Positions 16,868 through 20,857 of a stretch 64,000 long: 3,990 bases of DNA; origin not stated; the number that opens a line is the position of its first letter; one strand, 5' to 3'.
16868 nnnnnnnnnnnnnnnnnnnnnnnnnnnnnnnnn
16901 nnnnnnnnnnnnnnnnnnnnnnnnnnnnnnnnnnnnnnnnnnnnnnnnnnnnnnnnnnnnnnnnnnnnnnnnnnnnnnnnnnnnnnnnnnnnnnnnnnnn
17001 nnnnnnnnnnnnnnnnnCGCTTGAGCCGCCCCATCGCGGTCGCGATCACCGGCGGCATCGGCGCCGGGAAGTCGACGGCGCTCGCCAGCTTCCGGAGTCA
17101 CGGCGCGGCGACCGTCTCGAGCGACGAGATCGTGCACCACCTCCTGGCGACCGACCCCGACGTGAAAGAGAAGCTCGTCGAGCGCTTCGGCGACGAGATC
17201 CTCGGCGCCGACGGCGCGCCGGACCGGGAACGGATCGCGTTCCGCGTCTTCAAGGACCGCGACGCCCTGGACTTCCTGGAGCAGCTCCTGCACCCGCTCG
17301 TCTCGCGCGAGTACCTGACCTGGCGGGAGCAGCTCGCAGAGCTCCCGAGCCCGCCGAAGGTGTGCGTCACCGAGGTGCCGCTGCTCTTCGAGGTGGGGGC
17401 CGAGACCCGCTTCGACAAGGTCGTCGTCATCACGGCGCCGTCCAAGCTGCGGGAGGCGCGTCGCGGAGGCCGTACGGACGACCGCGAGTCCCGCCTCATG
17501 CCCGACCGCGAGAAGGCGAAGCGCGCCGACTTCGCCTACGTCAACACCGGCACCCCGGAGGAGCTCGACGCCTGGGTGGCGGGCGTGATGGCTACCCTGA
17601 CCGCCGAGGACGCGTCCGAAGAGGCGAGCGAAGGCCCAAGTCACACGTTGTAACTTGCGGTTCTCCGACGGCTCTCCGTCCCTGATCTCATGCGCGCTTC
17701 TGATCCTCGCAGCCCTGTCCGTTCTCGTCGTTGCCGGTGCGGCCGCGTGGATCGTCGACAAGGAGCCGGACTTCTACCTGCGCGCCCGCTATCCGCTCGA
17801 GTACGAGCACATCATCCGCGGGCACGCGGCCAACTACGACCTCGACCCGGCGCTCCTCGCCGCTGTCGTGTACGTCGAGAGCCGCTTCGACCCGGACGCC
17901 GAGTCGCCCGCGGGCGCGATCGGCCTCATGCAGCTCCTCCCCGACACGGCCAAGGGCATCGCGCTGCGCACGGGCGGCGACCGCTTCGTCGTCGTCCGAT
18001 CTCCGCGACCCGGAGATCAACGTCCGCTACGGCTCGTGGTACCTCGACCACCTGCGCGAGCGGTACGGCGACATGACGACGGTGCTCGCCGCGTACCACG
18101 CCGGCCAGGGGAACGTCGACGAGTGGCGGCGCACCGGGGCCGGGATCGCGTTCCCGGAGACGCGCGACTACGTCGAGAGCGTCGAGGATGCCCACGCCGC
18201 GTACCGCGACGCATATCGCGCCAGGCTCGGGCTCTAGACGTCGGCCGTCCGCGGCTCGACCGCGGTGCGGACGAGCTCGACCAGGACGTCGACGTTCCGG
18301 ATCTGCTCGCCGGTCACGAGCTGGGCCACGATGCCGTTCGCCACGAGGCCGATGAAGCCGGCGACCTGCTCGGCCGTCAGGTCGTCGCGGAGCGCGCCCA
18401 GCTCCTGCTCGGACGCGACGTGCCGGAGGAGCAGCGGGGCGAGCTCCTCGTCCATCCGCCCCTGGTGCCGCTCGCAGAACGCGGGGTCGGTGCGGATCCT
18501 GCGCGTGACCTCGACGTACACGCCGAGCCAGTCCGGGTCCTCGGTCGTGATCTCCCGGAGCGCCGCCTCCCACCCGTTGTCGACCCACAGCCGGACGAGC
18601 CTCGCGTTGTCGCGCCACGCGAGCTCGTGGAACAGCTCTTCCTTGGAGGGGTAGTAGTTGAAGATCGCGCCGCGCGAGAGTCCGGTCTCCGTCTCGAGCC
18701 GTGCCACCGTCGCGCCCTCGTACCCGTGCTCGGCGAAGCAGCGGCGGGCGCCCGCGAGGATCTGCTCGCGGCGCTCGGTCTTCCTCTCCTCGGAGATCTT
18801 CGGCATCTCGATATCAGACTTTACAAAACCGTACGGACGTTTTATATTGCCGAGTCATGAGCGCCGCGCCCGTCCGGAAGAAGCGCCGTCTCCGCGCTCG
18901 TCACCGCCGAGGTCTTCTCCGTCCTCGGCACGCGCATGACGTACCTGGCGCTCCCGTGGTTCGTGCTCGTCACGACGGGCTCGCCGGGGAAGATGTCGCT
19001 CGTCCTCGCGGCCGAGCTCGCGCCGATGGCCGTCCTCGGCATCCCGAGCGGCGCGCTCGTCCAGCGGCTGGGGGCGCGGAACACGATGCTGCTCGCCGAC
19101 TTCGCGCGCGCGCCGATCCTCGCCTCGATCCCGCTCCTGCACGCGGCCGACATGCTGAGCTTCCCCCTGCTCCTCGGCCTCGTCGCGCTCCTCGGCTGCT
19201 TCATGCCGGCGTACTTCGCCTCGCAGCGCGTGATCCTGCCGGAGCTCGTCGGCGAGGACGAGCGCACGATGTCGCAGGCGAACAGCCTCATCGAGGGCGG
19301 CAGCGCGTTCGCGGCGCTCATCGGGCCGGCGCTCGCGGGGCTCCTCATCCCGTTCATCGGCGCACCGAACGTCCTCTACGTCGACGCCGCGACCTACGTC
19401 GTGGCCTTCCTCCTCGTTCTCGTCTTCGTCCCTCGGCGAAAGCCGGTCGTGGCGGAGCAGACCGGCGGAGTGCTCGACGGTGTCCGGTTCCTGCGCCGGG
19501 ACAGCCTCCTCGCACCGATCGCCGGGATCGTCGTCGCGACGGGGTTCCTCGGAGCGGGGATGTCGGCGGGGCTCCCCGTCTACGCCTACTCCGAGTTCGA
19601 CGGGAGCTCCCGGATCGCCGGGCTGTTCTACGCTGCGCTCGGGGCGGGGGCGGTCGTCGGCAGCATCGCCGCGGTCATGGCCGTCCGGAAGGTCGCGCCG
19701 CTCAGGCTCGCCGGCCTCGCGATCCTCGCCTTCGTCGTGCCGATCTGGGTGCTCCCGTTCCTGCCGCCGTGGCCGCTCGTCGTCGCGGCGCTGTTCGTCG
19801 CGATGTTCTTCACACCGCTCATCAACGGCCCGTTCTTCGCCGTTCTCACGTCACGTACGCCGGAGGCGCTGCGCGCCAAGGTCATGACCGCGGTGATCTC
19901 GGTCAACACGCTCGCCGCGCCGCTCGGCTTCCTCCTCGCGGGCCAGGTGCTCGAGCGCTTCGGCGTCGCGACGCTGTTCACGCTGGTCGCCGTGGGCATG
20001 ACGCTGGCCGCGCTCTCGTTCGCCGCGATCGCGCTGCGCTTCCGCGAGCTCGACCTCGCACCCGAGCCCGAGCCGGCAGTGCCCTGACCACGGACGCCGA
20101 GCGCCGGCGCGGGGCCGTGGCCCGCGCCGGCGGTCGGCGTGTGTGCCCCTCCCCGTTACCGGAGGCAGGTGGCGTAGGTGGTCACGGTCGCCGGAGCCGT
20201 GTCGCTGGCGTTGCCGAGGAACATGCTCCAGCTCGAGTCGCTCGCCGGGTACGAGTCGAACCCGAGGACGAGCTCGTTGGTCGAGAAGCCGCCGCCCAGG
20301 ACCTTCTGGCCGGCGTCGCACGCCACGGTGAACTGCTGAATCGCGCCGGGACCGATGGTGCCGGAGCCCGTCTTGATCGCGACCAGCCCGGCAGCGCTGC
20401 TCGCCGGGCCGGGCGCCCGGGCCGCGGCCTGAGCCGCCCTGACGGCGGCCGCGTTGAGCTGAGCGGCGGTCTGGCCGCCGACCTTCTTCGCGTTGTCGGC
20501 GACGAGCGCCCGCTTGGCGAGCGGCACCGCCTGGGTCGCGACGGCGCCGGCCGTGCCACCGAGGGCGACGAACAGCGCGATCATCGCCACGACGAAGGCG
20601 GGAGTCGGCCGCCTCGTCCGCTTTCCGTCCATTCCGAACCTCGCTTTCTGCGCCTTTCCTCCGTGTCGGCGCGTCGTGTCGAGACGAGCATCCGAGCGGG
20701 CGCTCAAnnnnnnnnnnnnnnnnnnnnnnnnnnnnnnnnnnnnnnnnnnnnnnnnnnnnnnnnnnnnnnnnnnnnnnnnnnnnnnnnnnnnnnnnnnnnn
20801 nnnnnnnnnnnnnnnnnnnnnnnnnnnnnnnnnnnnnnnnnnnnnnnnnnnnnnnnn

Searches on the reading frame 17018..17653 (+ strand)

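Call 68: search_protein_families(library=pfam, proteins=[window:17018-17653:+], max_evalue=0.001)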
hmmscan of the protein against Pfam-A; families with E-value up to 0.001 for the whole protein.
window:17018-17653:+ (211 aa): 1 family
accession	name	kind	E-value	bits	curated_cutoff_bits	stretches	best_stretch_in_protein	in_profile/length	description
PF01121.26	CoaE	-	4.1e-32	111.8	27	1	7-178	2-176/180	Dephospho-CoA kinase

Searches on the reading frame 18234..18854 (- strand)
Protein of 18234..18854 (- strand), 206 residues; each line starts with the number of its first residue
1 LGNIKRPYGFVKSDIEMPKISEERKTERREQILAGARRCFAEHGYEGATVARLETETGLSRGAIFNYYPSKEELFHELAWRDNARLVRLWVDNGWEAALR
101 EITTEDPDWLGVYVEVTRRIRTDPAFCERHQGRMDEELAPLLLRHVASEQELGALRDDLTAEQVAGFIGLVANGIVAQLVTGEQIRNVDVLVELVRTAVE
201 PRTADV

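Call 68: search_protein_families(library=pfam, proteins=[window:18234-18854:-], max_evalue=0.001)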
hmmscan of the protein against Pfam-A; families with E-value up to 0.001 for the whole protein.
window:18234-18854:- (206 aa): 2 families
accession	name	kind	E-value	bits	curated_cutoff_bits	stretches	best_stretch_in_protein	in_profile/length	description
PF00440.29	TetR_N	-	5.1e-16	58.6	24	1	32-78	1-47/47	Bacterial regulatory proteins, tetR family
PF13977.11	TetR_C_6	-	5e-05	23.9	27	1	103-200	16-111/115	BetI-type transcriptional repressor, C-terminal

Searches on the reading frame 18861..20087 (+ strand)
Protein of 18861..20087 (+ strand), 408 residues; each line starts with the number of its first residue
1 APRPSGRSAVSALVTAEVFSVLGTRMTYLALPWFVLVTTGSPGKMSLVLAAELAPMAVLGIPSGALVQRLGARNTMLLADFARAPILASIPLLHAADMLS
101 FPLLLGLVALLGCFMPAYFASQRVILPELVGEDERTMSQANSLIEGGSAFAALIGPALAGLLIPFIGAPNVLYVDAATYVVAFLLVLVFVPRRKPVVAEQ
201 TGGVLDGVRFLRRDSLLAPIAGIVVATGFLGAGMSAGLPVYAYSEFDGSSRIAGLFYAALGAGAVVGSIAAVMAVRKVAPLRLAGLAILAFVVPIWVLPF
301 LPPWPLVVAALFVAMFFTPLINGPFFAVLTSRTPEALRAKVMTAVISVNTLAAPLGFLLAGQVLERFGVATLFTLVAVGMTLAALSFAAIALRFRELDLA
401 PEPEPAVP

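Call 68: search_protein_families(library=pfam, proteins=[window:18861-20087:+], max_evalue=0.001)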
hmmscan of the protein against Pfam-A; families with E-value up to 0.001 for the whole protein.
window:18861-20087:+ (408 aa): 3 families
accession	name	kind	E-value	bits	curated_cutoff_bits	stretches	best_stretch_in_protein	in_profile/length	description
PF07690.21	MFS_1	-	1.6e-34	119.8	33.4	2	16-356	4-346/347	Major Facilitator Superfamily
PF05977.19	MFS_3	-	5.4e-21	75.1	27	1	11-400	13-404/524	Transmembrane secretion effector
PF13347.12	MFS_2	-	0.0007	18.7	27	1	9-167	225-385/427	MFS/sugar transport protein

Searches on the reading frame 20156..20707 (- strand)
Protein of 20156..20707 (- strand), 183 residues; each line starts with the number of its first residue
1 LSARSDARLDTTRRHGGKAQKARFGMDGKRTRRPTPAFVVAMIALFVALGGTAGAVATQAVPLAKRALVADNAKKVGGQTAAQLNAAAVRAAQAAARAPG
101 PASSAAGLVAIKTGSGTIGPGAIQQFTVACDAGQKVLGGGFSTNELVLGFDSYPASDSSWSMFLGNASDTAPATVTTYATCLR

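Call 7: search_protein_families(library=pfam, proteins=[window:20156-20707:-], max_evalue=0.01)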
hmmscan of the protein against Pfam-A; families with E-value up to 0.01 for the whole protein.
window:20156-20707:- (183 aa): 0 families
